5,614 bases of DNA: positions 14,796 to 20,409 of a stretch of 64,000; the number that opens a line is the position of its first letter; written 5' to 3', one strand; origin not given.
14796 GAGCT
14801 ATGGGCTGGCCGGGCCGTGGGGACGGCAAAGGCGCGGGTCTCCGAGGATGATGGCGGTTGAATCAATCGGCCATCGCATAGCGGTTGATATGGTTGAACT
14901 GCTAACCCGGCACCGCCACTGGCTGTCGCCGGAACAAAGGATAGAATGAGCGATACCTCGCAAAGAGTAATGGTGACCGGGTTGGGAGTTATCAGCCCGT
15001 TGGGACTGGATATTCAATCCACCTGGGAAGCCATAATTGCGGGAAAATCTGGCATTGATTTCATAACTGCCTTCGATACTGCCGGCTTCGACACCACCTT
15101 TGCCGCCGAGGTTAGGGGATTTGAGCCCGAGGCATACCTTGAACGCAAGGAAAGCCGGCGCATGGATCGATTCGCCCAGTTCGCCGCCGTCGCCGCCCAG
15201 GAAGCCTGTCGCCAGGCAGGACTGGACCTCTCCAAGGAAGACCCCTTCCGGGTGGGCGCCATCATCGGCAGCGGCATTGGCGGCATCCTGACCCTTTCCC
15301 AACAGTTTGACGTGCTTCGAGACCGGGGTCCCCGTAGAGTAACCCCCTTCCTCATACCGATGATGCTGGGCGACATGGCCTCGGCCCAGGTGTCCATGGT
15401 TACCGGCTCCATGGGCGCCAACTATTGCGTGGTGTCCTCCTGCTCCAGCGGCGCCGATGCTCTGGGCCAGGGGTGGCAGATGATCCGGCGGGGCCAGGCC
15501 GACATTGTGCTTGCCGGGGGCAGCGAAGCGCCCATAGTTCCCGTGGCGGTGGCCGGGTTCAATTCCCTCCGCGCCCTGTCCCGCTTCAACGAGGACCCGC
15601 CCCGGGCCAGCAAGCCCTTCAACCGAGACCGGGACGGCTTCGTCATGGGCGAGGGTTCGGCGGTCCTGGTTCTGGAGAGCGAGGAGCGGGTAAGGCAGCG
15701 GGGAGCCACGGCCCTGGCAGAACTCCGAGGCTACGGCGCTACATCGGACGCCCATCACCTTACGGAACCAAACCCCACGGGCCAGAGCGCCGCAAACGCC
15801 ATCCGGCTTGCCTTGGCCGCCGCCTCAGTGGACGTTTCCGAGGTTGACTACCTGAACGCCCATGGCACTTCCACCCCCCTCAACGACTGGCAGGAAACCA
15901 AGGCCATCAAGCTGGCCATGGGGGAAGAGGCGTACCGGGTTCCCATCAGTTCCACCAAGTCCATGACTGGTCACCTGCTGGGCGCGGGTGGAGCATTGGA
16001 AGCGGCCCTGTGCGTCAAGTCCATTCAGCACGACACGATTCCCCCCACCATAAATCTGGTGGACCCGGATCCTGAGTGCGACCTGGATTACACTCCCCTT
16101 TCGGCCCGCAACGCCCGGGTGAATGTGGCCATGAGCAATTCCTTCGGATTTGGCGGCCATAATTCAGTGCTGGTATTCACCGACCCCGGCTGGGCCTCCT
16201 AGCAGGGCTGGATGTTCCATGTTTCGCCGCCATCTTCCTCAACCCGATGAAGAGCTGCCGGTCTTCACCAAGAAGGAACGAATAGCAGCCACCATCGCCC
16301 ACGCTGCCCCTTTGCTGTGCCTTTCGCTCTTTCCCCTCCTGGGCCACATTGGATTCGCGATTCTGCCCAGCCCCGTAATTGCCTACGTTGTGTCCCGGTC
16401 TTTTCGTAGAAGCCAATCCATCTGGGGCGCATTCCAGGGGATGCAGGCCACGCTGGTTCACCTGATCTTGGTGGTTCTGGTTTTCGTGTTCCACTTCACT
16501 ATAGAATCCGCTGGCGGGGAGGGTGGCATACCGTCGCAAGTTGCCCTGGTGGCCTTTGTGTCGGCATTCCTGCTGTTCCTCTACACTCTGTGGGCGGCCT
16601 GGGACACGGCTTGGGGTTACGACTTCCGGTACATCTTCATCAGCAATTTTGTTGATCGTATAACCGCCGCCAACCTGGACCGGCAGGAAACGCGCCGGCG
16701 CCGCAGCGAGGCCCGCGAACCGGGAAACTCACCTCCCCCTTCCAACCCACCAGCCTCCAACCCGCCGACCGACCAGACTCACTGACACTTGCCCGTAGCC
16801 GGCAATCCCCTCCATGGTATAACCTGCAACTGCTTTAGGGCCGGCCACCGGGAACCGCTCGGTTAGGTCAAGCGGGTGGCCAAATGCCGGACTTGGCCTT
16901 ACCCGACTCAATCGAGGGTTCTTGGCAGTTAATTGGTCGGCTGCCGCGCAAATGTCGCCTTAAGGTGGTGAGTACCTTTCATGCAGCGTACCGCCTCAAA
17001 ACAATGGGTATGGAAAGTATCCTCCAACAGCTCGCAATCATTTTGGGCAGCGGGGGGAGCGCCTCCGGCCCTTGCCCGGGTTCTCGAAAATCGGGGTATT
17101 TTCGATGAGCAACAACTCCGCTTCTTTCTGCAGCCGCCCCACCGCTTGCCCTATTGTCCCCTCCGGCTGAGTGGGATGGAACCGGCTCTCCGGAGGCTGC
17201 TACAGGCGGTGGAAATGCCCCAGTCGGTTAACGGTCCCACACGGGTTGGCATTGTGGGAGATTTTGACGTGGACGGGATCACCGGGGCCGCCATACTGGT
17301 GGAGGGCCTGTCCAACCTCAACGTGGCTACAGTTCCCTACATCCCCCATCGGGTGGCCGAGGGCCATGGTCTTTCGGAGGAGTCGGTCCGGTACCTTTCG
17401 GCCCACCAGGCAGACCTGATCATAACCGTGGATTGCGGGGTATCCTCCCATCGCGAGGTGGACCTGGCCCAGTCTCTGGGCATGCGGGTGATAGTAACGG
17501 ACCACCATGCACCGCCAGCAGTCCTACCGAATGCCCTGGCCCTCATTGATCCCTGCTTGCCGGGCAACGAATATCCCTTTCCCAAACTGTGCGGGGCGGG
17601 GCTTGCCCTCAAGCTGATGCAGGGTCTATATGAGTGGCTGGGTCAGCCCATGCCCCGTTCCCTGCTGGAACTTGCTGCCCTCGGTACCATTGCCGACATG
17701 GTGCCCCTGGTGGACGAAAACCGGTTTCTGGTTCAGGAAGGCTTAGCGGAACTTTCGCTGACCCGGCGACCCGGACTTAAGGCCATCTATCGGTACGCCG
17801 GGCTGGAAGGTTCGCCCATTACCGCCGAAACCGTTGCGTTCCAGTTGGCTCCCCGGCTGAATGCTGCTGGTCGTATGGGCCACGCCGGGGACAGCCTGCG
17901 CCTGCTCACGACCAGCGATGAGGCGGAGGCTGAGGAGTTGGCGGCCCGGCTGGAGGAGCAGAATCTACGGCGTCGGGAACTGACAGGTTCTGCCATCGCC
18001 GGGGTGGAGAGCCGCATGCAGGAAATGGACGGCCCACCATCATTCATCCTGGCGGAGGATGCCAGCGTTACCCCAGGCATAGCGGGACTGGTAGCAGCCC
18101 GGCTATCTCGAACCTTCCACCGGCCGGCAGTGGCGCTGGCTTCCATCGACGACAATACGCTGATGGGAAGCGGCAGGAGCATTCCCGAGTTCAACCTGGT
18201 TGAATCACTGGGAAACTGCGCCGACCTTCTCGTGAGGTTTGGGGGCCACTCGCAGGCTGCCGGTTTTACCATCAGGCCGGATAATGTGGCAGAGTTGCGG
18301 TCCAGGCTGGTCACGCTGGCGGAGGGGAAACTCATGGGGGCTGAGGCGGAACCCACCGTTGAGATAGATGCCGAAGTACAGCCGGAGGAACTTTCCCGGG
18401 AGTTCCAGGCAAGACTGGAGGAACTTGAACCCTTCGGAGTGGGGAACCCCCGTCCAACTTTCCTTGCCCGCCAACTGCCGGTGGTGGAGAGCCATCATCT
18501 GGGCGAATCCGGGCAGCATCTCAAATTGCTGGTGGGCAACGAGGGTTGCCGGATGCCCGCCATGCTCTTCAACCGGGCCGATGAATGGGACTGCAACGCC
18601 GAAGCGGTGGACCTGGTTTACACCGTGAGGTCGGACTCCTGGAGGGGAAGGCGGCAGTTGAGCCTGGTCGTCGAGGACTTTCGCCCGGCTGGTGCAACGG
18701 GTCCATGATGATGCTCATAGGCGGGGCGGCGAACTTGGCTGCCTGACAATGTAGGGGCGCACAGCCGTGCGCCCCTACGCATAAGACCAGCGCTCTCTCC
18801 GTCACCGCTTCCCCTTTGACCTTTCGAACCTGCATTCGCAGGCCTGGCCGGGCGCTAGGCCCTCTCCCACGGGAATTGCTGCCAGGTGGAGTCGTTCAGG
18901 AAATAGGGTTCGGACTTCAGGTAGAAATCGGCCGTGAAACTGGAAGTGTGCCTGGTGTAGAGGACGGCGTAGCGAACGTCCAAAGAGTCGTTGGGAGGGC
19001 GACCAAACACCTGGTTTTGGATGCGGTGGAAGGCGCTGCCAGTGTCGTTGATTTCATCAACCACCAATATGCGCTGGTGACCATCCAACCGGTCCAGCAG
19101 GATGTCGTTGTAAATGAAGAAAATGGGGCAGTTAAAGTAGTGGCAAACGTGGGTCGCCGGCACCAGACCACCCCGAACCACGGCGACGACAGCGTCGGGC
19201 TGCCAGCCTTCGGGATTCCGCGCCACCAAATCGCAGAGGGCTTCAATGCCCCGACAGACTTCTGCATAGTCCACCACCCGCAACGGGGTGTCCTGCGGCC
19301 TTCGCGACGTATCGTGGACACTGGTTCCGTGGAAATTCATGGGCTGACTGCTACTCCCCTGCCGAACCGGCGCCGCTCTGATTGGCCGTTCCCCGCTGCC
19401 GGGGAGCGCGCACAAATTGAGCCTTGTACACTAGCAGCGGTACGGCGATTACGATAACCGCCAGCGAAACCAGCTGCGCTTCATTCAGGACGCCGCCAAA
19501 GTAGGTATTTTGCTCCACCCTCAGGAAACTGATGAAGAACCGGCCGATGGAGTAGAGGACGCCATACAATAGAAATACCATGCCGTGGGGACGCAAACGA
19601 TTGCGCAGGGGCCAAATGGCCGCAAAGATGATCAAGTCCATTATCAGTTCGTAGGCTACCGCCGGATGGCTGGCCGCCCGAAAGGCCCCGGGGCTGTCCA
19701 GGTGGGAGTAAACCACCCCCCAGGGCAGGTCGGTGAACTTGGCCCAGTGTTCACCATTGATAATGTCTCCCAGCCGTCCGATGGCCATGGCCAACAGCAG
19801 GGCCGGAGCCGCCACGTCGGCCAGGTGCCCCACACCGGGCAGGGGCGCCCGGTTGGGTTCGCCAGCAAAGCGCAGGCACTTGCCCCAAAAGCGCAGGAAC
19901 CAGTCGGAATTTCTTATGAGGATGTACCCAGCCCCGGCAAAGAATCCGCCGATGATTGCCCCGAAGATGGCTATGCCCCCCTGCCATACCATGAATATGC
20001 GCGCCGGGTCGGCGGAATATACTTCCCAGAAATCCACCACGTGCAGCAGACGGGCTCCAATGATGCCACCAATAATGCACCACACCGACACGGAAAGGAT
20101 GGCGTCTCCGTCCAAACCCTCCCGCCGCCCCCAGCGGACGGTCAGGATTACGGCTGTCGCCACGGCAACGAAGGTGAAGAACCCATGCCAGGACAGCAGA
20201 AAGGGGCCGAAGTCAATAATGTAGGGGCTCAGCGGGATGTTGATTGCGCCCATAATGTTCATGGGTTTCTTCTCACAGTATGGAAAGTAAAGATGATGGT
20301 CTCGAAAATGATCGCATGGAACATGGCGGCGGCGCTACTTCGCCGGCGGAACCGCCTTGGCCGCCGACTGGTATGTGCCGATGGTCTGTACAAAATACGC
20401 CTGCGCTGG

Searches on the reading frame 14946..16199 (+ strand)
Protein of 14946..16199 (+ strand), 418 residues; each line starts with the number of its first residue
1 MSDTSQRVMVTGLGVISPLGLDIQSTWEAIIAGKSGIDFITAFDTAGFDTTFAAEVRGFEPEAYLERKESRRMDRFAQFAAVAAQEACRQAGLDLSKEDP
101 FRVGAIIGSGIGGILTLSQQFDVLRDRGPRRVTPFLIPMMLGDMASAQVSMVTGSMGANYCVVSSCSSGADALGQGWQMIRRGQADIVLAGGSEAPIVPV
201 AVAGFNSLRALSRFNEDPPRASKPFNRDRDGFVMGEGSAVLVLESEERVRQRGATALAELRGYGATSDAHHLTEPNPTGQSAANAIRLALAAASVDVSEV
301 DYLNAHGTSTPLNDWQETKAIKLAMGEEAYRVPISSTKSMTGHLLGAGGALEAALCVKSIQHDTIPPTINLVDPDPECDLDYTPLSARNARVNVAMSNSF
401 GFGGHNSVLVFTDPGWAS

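Call 73: search_protein_families(library=pfam, proteins=[window:14946-16199:+], max_evalue=0.00001)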
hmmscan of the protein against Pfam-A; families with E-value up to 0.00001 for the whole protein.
window:14946-16199:+ (418 aa): 3 families
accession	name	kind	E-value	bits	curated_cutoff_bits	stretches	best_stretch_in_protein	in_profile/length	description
PF00109.32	ketoacyl-synt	-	2.7e-51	175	20.8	1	6-247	2-250/252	Beta-ketoacyl synthase, N-terminal domain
PF02801.28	Ketoacyl-synt_C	-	1.1e-35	122.6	20.8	1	257-371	1-118/119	Beta-ketoacyl synthase, C-terminal domain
PF00108.29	Thiolase_N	-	6.8e-06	26.1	26.4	0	162-194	81-113/260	Thiolase, N-terminal domain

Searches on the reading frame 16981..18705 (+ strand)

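Call 12: search_protein_families(library=pfam, proteins=[window:16981-18705:+], max_evalue=0.001)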
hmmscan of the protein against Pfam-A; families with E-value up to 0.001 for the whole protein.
window:16981-18705:+ (575 aa): 3 families
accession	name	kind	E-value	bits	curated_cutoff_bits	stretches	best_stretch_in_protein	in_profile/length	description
PF17768.7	RecJ_OB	-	4.1e-26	91.6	27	1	462-566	1-107/107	RecJ OB domain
PF01368.27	DHH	-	1.6e-23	83.8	28.1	1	89-236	2-125/125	DHH family, N-terminal domain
PF02272.25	DHHA1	-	4.4e-11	43.6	25.9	1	355-443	4-96/102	DHHA1 domain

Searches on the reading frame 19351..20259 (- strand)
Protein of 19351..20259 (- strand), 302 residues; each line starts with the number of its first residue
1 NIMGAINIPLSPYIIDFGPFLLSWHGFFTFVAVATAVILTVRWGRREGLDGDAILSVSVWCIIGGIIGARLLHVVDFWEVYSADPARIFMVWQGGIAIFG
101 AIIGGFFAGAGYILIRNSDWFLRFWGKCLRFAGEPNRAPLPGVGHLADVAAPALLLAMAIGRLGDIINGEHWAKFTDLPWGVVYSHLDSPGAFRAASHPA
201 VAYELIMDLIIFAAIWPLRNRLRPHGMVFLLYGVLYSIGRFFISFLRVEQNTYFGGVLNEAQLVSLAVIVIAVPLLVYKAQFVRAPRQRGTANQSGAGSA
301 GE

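Call 12: search_protein_families(library=pfam, proteins=[window:19351-20259:-], max_evalue=0.001)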
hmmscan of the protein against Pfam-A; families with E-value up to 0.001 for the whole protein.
window:19351-20259:- (302 aa): 1 family
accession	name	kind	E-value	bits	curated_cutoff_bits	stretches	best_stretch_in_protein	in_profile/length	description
PF01790.23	LGT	-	1.6e-48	165.6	24.9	2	145-278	110-240/240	Prolipoprotein diacylglyceryl transferase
